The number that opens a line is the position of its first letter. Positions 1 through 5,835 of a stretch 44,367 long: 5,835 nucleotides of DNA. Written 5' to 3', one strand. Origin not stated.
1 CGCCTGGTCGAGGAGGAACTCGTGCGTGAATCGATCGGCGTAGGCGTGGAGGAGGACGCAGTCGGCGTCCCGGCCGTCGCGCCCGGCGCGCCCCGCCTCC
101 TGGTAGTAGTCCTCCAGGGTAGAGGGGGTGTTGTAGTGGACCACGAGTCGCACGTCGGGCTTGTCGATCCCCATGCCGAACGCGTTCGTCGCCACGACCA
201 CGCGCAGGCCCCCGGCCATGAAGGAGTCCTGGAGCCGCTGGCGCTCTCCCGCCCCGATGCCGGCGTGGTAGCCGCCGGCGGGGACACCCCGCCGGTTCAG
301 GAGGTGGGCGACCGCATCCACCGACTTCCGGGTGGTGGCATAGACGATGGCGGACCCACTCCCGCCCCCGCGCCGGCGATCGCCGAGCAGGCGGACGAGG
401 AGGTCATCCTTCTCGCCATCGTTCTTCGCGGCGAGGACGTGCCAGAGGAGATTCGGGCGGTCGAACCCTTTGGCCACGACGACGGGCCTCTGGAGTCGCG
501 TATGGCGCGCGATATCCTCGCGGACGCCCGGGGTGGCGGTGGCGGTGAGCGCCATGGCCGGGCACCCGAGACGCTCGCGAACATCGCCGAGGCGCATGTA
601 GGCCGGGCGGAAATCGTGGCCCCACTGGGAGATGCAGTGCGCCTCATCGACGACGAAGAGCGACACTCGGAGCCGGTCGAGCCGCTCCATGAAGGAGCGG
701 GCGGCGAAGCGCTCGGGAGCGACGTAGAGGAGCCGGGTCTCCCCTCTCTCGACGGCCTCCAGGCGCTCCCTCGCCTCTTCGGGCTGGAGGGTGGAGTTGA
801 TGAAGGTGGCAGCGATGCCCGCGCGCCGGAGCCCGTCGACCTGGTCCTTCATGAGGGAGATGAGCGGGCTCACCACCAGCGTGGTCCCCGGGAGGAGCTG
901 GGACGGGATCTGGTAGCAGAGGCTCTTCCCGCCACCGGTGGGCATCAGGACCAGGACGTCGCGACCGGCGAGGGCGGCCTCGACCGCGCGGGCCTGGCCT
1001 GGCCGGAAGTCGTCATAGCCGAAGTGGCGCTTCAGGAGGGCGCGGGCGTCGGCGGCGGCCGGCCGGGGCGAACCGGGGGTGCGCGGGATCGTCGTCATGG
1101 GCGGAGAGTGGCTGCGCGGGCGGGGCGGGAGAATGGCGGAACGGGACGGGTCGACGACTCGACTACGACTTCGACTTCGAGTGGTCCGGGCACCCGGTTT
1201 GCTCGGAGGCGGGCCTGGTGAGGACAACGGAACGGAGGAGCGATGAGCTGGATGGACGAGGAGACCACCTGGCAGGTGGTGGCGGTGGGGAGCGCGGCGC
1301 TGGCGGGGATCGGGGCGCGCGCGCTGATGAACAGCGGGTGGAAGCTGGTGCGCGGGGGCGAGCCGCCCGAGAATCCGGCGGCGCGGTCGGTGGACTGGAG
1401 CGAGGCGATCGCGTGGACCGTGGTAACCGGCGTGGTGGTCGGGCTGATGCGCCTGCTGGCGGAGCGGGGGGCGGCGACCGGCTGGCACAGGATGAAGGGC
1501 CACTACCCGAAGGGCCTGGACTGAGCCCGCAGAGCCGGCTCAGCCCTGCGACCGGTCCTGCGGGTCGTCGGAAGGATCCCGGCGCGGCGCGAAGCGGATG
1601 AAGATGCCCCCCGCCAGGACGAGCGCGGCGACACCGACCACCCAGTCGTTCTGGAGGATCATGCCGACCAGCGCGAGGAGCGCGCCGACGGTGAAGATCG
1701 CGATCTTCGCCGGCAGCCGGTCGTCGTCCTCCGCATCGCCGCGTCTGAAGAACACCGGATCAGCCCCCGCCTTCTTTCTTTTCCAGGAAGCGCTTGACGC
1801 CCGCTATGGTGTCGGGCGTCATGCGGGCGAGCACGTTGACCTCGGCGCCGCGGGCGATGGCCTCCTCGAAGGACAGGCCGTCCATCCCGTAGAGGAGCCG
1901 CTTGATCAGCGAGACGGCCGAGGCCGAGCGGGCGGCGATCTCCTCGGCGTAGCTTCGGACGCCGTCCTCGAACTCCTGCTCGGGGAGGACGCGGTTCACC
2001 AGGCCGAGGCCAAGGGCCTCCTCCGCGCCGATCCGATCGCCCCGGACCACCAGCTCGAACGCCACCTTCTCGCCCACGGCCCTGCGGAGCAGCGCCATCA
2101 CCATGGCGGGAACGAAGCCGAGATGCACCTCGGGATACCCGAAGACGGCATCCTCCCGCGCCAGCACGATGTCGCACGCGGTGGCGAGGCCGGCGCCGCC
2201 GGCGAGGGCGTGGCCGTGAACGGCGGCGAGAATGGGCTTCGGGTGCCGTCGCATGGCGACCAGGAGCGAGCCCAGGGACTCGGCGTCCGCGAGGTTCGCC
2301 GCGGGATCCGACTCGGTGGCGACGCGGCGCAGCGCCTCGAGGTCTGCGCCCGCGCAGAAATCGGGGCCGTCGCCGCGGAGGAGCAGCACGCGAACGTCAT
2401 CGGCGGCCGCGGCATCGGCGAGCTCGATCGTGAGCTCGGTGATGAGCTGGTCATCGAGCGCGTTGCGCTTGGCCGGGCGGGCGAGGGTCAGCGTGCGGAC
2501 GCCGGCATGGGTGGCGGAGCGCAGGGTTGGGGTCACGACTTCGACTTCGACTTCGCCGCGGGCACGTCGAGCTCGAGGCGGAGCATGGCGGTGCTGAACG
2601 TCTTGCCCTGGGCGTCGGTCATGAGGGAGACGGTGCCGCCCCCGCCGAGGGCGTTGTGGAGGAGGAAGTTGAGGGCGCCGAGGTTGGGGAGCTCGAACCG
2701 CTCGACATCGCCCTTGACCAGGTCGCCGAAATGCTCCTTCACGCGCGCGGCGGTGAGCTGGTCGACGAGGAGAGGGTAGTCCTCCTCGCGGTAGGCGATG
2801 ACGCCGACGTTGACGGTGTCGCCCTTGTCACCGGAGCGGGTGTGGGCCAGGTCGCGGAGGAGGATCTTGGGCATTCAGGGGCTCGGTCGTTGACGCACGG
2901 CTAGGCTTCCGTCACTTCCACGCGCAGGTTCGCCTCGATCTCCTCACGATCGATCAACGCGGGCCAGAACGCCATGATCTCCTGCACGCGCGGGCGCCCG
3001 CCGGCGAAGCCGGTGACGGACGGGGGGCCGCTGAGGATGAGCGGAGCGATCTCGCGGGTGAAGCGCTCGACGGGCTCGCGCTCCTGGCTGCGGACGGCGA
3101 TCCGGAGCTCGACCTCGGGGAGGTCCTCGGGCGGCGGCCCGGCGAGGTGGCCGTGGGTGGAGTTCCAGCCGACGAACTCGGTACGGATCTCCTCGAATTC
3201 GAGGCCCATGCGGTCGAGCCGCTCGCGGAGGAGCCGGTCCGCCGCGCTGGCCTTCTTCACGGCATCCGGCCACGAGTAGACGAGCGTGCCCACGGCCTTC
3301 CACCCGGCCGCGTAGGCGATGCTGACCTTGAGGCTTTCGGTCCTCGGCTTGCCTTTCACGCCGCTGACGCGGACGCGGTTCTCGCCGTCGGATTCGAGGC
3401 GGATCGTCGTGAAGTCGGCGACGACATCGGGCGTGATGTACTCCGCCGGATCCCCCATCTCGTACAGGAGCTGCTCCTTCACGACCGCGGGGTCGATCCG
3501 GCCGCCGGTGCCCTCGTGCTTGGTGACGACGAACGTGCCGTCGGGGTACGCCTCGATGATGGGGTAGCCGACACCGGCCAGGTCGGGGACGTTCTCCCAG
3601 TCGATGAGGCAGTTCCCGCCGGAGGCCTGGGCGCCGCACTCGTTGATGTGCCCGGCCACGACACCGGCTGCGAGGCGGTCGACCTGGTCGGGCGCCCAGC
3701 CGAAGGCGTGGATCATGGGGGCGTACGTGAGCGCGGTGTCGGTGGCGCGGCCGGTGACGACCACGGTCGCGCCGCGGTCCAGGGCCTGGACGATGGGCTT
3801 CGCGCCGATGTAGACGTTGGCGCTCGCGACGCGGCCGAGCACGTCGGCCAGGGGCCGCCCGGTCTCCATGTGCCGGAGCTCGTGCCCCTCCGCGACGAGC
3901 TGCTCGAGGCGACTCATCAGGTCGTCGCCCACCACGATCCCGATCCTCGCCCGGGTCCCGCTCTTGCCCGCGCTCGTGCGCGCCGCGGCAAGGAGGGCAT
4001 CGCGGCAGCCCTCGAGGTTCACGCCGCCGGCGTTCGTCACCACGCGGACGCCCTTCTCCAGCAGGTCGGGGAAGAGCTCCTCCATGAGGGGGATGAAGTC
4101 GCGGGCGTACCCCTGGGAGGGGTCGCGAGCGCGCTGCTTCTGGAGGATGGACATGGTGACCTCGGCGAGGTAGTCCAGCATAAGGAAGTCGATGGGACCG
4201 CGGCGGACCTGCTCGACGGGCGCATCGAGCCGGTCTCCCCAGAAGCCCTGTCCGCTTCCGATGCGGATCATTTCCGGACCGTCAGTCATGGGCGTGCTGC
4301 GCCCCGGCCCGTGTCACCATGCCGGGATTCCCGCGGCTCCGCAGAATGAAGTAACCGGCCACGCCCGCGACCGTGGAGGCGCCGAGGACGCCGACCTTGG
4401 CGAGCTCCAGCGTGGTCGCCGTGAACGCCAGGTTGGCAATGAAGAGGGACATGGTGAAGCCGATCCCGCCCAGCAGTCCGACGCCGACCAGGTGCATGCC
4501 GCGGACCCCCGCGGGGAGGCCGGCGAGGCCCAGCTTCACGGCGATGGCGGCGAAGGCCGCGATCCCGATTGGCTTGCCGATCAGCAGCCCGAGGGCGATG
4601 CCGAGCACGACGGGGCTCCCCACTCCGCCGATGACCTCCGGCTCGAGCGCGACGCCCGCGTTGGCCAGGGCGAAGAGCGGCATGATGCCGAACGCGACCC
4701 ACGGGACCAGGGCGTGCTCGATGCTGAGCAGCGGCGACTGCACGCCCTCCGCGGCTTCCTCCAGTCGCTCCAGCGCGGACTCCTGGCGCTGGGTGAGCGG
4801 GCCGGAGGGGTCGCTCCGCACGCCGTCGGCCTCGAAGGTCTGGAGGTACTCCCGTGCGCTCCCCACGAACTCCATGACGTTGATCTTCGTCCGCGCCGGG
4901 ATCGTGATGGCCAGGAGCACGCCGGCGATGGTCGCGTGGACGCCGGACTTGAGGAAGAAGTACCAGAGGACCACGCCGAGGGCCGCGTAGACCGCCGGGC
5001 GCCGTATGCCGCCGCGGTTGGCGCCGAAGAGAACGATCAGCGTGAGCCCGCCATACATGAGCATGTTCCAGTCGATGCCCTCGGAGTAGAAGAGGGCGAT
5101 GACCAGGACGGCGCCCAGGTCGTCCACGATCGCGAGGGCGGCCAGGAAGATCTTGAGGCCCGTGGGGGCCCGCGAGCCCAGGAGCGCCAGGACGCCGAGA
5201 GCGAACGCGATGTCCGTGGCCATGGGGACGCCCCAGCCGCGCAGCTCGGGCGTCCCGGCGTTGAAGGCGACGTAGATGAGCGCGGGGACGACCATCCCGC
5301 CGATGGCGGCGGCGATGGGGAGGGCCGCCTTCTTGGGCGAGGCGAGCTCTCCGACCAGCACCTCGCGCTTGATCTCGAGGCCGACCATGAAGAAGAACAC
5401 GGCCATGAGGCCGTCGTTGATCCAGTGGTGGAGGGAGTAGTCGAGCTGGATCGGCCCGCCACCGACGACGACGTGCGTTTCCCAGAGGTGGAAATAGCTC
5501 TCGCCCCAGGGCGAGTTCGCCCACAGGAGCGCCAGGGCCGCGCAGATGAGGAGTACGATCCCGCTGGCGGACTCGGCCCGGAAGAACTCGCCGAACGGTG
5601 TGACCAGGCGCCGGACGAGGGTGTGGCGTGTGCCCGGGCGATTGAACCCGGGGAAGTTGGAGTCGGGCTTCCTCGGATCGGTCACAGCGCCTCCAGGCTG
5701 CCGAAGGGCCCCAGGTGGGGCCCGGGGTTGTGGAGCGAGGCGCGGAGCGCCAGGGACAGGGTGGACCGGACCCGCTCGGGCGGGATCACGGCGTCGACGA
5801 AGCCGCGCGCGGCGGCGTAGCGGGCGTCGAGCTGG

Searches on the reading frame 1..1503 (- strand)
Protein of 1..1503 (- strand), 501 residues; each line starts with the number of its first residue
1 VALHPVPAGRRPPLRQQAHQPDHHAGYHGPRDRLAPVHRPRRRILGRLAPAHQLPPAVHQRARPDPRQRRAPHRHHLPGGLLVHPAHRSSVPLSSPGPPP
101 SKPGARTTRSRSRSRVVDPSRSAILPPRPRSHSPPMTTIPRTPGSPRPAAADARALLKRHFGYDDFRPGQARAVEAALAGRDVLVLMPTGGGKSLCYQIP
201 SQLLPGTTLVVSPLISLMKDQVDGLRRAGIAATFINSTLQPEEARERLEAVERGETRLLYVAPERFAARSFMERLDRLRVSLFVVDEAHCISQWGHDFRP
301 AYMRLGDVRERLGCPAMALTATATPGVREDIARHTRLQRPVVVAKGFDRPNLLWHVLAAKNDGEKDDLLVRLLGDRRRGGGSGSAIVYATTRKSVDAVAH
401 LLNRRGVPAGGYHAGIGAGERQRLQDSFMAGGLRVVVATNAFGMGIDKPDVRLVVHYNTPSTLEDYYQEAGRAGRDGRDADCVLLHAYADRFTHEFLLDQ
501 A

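Call 74: search_protein_families(library=pfam, proteins=[window:1-1503:-], max_evalue=0.0001)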
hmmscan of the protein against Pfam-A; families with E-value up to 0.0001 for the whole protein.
window:1-1503:- (501 aa): 3 families
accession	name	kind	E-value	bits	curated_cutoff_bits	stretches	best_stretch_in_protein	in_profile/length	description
PF00270.35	DEAD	-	1.6e-26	93.5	26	1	167-325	1-162/167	DEAD/DEAH box helicase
PF00271.37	Helicase_C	-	6.9e-24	84.7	23.5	1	365-477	2-110/110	Helicase conserved C-terminal domain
PF04851.21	ResIII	-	1e-05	25.9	22.5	1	166-325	4-162/164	Type III restriction enzyme, res subunit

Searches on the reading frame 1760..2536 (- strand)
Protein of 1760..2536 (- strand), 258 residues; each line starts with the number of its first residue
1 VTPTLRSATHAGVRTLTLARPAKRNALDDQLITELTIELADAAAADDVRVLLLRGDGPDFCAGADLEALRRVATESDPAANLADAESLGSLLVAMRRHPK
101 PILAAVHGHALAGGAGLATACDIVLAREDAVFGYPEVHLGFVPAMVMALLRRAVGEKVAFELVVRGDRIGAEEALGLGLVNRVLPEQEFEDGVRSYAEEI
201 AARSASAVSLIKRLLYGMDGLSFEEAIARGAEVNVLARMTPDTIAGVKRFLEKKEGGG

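Call 74: search_protein_families(library=pfam, proteins=[window:1760-2536:-], max_evalue=0.0001)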
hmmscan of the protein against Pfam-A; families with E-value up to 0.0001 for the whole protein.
window:1760-2536:- (258 aa): 2 families
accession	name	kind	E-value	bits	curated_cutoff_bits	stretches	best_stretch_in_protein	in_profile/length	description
PF00378.25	ECH_1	-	3.9e-48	164.4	27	1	10-255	3-245/251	Enoyl-CoA hydratase/isomerase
PF16113.10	ECH_2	-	6.4e-29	101.9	27.2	1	13-191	1-179/335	Enoyl-CoA hydratase/isomerase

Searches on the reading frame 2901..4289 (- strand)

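Call 74: search_protein_families(library=pfam, proteins=[window:2901-4289:-], max_evalue=0.0001)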
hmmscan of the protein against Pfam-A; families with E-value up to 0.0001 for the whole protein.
window:2901-4289:- (462 aa): 1 family
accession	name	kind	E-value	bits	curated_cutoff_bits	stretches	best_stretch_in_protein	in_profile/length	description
PF07287.17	AtuA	-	1.2e-146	489.4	22.8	1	8-455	1-435/437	Acyclic terpene utilisation family protein AtuA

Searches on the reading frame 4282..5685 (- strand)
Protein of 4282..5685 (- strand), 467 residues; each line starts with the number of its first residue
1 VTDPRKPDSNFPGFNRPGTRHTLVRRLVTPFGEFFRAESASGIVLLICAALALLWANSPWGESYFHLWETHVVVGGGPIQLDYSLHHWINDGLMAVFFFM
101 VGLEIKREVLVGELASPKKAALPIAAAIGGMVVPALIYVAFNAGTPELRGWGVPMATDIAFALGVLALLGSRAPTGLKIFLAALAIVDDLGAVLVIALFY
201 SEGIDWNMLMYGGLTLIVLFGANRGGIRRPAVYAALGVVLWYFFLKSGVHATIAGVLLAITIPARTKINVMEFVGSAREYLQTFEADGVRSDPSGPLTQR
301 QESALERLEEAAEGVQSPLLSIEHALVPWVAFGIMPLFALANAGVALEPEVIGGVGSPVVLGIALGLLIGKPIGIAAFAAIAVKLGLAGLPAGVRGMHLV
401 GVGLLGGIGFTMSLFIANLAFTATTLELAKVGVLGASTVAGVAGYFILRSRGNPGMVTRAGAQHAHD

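Call 74: search_protein_families(library=pfam, proteins=[window:4282-5685:-], max_evalue=0.0001)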
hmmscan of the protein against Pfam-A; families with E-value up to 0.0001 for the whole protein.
window:4282-5685:- (467 aa): 1 family
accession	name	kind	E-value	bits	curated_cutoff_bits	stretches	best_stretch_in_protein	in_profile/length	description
PF06965.17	Na_H_antiport_1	-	1.2e-153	511.8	23.5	1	33-448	2-374/374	Na+/H+ antiporter 1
